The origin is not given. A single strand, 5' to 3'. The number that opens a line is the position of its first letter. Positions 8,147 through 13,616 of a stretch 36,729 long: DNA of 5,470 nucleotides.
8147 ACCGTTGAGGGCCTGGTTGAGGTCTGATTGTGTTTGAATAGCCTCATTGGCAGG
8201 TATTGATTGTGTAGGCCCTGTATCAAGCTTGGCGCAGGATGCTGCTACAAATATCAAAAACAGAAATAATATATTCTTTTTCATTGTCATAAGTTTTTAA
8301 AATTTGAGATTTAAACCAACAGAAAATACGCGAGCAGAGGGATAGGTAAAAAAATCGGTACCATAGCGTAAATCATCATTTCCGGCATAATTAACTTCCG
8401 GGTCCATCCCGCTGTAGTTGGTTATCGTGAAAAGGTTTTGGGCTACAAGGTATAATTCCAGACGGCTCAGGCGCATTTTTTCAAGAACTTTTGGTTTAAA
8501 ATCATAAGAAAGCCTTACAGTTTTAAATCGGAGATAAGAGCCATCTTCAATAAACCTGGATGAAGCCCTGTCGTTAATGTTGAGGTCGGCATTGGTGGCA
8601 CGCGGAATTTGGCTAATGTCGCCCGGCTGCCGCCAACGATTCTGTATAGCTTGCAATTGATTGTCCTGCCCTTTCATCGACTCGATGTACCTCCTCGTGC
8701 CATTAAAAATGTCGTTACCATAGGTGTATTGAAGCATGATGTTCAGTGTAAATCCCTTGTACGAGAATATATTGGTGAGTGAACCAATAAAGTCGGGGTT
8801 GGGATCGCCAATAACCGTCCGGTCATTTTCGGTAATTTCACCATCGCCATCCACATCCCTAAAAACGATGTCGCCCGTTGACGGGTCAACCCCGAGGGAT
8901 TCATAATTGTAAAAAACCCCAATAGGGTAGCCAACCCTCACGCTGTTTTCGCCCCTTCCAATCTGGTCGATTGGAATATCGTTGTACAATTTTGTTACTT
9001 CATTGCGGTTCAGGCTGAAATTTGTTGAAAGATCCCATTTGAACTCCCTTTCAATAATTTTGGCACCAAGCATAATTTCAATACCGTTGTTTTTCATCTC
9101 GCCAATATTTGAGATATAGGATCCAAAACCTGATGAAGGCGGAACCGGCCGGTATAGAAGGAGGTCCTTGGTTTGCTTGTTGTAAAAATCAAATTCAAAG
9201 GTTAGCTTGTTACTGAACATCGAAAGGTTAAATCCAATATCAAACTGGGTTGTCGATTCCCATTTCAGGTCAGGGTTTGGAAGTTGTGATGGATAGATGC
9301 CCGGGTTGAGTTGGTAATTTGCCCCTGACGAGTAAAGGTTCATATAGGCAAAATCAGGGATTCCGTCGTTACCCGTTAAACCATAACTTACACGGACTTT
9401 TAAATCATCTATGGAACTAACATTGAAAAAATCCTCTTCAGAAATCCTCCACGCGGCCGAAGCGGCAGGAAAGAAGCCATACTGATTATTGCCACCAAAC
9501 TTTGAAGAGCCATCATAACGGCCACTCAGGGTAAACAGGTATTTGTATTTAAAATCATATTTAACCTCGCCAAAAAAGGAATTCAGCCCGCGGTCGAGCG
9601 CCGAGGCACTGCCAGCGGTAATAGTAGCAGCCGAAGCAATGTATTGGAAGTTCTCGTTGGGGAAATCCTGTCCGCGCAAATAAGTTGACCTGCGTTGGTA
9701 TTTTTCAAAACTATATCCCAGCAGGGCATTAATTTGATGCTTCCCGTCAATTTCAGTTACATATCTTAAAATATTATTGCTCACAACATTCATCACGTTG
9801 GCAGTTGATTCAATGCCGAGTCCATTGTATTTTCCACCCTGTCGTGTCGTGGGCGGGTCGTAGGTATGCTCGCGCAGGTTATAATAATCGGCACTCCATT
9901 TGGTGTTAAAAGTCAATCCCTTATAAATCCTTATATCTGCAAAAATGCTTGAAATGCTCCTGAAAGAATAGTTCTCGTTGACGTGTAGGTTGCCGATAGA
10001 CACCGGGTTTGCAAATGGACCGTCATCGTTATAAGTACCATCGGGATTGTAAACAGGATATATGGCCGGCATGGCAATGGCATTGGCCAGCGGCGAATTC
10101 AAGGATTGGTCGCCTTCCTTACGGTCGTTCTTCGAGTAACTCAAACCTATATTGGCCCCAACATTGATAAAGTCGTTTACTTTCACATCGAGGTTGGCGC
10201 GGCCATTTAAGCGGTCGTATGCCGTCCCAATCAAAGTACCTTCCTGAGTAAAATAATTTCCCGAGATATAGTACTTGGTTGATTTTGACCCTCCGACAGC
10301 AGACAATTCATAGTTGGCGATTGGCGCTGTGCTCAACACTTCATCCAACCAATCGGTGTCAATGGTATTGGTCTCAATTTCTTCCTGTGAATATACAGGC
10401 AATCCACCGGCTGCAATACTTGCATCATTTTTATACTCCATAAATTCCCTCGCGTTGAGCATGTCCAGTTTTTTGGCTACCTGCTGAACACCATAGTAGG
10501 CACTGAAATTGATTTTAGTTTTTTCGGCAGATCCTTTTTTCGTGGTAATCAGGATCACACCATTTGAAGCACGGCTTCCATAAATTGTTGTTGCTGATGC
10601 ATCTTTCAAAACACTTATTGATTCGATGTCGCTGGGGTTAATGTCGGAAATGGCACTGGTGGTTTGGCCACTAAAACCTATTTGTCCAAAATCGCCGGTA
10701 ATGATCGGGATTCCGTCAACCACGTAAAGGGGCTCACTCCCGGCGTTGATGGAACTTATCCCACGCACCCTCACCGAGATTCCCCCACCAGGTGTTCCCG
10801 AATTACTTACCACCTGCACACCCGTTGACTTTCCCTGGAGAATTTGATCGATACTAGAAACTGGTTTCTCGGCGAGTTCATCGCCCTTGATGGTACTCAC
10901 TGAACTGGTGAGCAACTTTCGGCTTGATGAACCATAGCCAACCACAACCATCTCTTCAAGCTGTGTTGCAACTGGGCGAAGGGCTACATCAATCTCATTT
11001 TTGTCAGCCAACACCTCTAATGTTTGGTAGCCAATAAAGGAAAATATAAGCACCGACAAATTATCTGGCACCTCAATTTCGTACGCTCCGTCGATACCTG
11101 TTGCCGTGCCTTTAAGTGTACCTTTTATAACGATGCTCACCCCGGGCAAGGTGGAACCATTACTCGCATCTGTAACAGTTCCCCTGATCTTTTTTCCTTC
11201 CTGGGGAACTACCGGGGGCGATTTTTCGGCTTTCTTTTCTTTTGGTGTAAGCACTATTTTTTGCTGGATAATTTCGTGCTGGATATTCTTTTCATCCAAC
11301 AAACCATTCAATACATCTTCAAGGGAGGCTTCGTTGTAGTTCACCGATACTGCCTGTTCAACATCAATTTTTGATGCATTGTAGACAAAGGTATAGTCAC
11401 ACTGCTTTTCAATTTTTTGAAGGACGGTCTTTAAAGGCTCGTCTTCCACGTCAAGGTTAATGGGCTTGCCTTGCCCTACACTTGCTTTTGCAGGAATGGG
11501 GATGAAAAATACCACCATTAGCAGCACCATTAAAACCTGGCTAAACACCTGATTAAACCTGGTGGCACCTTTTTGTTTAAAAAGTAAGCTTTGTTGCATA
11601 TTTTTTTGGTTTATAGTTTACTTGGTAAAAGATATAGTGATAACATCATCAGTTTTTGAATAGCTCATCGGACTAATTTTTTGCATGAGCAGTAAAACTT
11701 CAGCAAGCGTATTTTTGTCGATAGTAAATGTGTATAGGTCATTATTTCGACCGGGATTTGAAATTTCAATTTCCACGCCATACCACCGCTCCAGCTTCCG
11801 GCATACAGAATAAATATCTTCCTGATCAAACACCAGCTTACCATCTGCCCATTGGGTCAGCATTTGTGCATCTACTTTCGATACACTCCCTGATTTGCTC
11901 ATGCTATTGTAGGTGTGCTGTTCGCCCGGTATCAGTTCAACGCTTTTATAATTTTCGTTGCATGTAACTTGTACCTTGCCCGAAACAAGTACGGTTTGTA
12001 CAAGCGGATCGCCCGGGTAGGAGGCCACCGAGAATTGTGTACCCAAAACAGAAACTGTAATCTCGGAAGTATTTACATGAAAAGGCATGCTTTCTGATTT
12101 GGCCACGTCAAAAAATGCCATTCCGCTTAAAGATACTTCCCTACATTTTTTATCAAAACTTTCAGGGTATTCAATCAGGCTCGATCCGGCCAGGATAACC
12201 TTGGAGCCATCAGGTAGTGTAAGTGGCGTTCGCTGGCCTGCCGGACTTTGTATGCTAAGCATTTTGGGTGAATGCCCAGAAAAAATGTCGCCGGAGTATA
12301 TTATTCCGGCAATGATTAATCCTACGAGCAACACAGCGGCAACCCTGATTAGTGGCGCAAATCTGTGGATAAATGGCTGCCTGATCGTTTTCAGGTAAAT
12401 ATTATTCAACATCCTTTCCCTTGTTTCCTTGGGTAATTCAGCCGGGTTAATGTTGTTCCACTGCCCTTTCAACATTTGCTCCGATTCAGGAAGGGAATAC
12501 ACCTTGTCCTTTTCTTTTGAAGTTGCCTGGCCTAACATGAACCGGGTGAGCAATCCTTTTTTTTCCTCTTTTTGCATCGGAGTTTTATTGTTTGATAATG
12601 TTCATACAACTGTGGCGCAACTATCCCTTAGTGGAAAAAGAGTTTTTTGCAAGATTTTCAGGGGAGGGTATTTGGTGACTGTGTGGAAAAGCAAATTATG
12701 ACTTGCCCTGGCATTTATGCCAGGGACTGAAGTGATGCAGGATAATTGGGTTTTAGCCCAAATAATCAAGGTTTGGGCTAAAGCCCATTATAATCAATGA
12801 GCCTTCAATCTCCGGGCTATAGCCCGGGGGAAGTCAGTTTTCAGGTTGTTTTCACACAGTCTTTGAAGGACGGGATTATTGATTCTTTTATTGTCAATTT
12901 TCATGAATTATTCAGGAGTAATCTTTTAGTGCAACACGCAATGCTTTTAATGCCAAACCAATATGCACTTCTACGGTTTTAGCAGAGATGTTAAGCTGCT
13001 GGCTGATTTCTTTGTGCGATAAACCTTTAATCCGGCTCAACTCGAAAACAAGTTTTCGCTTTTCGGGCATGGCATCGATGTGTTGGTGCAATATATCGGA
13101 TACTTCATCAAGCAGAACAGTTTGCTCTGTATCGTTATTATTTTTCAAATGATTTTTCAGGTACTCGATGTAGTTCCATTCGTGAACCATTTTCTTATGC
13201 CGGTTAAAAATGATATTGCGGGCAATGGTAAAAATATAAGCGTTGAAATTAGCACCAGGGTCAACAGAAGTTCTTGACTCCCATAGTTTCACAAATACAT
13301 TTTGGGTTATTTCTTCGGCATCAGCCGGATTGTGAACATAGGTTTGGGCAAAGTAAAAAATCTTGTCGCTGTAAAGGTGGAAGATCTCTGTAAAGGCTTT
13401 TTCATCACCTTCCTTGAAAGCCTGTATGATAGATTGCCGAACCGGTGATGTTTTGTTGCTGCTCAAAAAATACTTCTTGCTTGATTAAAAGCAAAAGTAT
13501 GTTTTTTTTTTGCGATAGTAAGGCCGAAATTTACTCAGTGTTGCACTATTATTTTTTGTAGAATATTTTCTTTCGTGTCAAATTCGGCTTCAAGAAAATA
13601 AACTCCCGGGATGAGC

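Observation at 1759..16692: ECF/FecR-controlled SusC/SusD locus bracketed by cyanophycin-catabolic genes: candidate cyanophycin (beta-aspartyl polyamide) utilisation locus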

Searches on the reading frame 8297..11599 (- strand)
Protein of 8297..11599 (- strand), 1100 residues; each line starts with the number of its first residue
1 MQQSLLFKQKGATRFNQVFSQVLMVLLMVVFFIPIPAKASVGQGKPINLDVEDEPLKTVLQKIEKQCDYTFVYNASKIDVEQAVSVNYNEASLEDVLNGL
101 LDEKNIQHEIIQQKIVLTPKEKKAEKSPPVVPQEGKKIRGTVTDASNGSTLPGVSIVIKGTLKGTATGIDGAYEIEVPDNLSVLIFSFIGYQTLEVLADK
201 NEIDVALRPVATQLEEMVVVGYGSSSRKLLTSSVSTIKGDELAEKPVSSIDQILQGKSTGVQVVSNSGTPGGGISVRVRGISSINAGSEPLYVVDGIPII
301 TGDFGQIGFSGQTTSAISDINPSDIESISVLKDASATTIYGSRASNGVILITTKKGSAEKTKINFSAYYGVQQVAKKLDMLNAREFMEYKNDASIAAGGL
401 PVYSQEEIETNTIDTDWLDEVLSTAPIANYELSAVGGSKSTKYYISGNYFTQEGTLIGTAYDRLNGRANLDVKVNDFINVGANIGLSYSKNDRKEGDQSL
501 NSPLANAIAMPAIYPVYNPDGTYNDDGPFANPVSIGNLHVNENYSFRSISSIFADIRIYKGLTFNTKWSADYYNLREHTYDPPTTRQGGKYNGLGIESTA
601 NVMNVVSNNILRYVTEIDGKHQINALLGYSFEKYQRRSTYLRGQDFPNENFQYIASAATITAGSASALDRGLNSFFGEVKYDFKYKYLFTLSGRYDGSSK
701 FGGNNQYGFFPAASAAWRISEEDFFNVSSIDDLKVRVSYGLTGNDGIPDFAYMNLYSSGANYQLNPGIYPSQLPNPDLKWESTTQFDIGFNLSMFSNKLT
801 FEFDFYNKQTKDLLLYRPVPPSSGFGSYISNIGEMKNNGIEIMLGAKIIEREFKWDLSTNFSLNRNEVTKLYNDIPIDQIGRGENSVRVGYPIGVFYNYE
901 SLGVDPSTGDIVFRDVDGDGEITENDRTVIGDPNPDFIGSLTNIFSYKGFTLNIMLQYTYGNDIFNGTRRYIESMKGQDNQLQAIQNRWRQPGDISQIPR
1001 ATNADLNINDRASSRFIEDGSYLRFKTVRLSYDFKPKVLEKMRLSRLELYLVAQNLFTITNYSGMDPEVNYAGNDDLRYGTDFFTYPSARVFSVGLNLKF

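Call 3: search_protein_families(library=pfam, proteins=[window:8297-11599:-], max_evalue=0.01)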
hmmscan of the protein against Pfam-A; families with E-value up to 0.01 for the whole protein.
window:8297-11599:- (1100 aa): 6 families
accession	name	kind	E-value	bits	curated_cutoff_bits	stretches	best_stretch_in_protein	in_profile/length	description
PF00593.30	TonB_dep_Rec_b-barrel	-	2.7e-24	87.3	27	1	546-1055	55-435/436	TonB dependent receptor-like, beta-barrel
PF07715.20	Plug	-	2.5e-21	76.6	23.9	1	230-348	5-107/107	TonB-dependent Receptor Plug Domain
PF13715.12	CarbopepD_reg_2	-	3.3e-17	62.7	32.2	1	138-219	1-88/88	CarboxypepD_reg-like domain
PF07660.19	STN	-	3.7e-09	36.7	28.4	1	69-120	1-52/52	Secretin and TonB N terminus short domain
PF13620.12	CarboxypepD_reg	-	5.7e-08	33.4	32.3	1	138-196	2-64/82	Carboxypeptidase regulatory-like domain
PF16344.10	FecR_C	-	0.00029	21.3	24.4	1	52-116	5-69/70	FecR, C-terminal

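Call 5: search_protein_families(library=ncbifam, proteins=[window:8297-11599:-], max_evalue=0.001)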
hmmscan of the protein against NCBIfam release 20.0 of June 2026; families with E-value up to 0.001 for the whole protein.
window:8297-11599:- (1100 aa): 3 families
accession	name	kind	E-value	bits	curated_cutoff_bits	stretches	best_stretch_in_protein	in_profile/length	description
TIGR04056.1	OMP_RagA_SusC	subfamily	2.5e-278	926.5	368.25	1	136-1100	1-981/981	SusC/RagA family TonB-linked outer membrane protein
TIGR04057.1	SusC_RagA_signa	signature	2.4e-18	65.6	46.2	1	324-354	1-31/31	SusC/RagA subfamily TonB-dependent outer membrane receptor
NF053590.1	TonB_dep_TOL0244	equivalog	0.00035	19.3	645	0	317-360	104-146/604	TOL_0244 family TonB-dependent receptor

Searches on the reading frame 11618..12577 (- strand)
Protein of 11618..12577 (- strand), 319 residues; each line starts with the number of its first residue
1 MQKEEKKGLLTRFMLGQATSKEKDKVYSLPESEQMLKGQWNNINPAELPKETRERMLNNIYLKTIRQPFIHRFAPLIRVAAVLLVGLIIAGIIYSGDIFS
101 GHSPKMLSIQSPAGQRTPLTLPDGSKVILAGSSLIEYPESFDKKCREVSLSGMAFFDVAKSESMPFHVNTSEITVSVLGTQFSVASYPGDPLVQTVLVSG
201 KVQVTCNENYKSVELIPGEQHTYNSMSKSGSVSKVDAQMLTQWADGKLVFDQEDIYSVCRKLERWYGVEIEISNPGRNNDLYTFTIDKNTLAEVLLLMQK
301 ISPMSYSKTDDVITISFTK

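Call 3: search_protein_families(library=pfam, proteins=[window:11618-12577:-], max_evalue=0.01)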
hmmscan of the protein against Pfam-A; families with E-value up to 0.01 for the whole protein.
window:11618-12577:- (319 aa): 2 families
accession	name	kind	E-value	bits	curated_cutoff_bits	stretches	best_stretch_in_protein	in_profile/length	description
PF16344.10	FecR_C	-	2.5e-16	59.9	24.4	1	247-315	1-70/70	FecR, C-terminal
PF04773.18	FecR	-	2e-14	54.2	24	1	109-202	3-96/97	FecR protein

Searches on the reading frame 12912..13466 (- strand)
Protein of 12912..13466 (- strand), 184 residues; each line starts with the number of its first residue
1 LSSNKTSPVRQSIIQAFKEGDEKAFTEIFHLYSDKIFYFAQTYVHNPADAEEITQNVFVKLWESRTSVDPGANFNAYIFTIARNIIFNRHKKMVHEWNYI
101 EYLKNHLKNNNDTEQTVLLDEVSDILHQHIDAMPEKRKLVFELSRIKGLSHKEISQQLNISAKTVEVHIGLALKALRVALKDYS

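Call 3: search_protein_families(library=pfam, proteins=[window:12912-13466:-], max_evalue=0.01)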
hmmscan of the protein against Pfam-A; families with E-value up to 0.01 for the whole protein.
window:12912-13466:- (184 aa): 9 families
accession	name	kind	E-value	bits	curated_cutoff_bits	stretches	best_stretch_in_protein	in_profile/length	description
PF08281.18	Sigma70_r4_2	-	6.9e-15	54.9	25.7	1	125-176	3-54/54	Sigma-70, region 4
PF04542.20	Sigma70_r2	-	1.9e-13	50.4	24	1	29-92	2-67/71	Sigma-70 region 2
PF07638.17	Sigma70_ECF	-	7.8e-10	39.4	21.1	1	12-179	6-182/185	ECF sigma factor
PF00196.25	GerE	-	5.5e-08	32.7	23.5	1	146-178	15-47/57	Bacterial regulatory proteins, luxR family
PF04545.22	Sigma70_r4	-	9.8e-08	31.8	24.1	1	130-177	2-49/50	Sigma-70, region 4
PF12645.13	HTH_16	-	0.0023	18.4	22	1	12-44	2-34/65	Helix-turn-helix domain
PF13412.12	HTH_24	-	0.0051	16.8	21.9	1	137-169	6-38/48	Winged helix-turn-helix DNA-binding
PF14493.12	HTH_40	-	0.0053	17.5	27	0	146-175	10-39/89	Helix-turn-helix domain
PF13384.12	HTH_23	-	0.0067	16.7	24.6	0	136-165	6-34/50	Homeodomain-like domain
